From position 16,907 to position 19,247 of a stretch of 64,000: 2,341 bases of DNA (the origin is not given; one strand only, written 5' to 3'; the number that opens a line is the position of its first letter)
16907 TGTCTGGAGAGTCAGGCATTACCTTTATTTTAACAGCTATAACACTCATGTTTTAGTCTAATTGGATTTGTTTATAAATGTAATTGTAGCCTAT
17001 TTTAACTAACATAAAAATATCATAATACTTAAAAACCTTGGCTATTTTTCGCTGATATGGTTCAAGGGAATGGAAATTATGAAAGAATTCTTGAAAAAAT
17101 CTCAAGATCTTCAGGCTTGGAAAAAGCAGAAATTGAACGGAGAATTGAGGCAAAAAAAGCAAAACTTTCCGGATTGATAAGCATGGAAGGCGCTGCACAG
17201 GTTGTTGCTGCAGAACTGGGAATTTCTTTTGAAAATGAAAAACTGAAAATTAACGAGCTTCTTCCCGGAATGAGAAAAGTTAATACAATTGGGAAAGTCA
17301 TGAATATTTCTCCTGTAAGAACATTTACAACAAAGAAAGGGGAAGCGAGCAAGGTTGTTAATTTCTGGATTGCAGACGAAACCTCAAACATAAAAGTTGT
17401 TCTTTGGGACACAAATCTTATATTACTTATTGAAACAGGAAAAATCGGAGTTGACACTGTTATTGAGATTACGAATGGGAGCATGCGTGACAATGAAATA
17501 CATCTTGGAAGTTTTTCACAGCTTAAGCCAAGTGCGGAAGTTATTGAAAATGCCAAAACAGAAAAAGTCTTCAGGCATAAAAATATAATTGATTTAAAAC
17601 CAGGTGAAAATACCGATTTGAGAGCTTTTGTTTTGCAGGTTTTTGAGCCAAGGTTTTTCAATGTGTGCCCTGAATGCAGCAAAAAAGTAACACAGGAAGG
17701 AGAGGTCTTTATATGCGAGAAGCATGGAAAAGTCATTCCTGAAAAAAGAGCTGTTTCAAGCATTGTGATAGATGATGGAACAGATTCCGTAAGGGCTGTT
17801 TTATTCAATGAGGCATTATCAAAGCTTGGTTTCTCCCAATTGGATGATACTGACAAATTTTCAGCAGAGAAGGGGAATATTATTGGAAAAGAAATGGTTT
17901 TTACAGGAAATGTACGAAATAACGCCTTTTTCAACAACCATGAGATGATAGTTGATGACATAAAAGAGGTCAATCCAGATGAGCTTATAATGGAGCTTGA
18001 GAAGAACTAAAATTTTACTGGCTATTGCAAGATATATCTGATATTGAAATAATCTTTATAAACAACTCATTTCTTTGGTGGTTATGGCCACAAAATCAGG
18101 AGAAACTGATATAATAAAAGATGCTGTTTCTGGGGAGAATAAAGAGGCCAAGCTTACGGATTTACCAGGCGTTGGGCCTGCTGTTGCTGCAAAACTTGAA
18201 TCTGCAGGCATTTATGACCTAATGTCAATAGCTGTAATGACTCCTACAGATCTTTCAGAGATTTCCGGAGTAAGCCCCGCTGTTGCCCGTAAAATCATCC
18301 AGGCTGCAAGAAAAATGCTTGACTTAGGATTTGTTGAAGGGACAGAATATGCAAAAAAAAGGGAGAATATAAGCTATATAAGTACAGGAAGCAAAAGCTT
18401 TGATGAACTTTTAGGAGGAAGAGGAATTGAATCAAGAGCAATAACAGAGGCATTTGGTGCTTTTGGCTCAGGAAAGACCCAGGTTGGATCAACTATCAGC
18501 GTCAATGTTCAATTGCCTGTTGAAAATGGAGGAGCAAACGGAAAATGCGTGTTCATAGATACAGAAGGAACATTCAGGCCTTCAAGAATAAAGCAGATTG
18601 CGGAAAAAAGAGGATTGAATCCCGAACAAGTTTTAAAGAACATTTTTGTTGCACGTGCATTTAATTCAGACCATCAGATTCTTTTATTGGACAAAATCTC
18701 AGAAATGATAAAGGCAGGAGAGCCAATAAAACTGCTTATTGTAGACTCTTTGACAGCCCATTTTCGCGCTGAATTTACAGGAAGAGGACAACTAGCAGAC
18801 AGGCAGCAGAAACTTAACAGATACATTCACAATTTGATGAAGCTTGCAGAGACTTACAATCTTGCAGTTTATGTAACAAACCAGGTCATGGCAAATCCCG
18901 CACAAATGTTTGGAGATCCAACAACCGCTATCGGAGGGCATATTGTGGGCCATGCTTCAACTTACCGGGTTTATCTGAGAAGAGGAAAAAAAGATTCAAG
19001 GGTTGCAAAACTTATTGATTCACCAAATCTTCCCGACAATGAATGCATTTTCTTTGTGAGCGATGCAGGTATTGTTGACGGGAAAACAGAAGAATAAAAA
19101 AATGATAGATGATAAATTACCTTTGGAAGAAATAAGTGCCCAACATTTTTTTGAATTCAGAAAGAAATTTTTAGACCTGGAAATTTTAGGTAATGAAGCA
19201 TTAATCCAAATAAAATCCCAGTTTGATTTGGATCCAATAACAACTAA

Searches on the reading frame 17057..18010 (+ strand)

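Call 44: search_protein_families(library=pfam, proteins=[window:17057-18010:+], max_evalue=0.00001)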
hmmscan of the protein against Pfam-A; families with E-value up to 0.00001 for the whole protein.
window:17057-18010:+ (317 aa): 3 families
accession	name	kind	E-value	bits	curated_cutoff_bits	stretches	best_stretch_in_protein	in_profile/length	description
PF01336.31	tRNA_anti-codon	-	8.5e-08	32.5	27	0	78-130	4-45/75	OB-fold nucleic acid binding domain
PF09999.14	DUF2240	-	2.9e-06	27.4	22.3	1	7-59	86-138/144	Uncharacterized protein conserved in archaea (DUF2240)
PF08646.16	Rep_fac-A_C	-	9.2e-06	25.9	28.5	0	198-257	15-79/146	Replication factor-A C terminal domain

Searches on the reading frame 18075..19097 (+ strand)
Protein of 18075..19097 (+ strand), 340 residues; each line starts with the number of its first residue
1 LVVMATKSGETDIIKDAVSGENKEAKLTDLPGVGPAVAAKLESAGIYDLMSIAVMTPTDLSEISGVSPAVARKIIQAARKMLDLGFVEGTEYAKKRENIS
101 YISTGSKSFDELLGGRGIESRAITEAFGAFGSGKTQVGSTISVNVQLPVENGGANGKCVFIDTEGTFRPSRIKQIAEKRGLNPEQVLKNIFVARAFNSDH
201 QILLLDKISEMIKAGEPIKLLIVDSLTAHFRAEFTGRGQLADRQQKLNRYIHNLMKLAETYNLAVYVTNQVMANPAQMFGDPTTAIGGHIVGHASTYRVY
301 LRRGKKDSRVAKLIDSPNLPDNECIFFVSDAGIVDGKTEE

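Call 44: search_protein_families(library=pfam, proteins=[window:18075-19097:+], max_evalue=0.00001)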
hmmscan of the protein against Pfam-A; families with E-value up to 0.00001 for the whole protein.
window:18075-19097:+ (340 aa): 4 families
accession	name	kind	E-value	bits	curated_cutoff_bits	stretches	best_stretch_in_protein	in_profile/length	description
PF08423.17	Rad51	-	1.4e-93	313.1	22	1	95-335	1-243/244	Rad51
PF00154.27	RecA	-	4.5e-15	56.2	27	1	94-306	25-223/262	recA bacterial DNA recombination protein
PF14520.12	HHH_5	-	2e-12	47.8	27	1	26-80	3-57/57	Helix-hairpin-helix domain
PF00633.29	HHH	-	4.1e-06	26.8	24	0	25-40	11-26/30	Helix-hairpin-helix motif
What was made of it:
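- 18075..19097 (+): RadA (Rad51-family recombinase): the strand-exchange enzyme that homologous gene conversion would need. It is encoded in the same window. Pfam Rad51, 313 bits (call 44).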
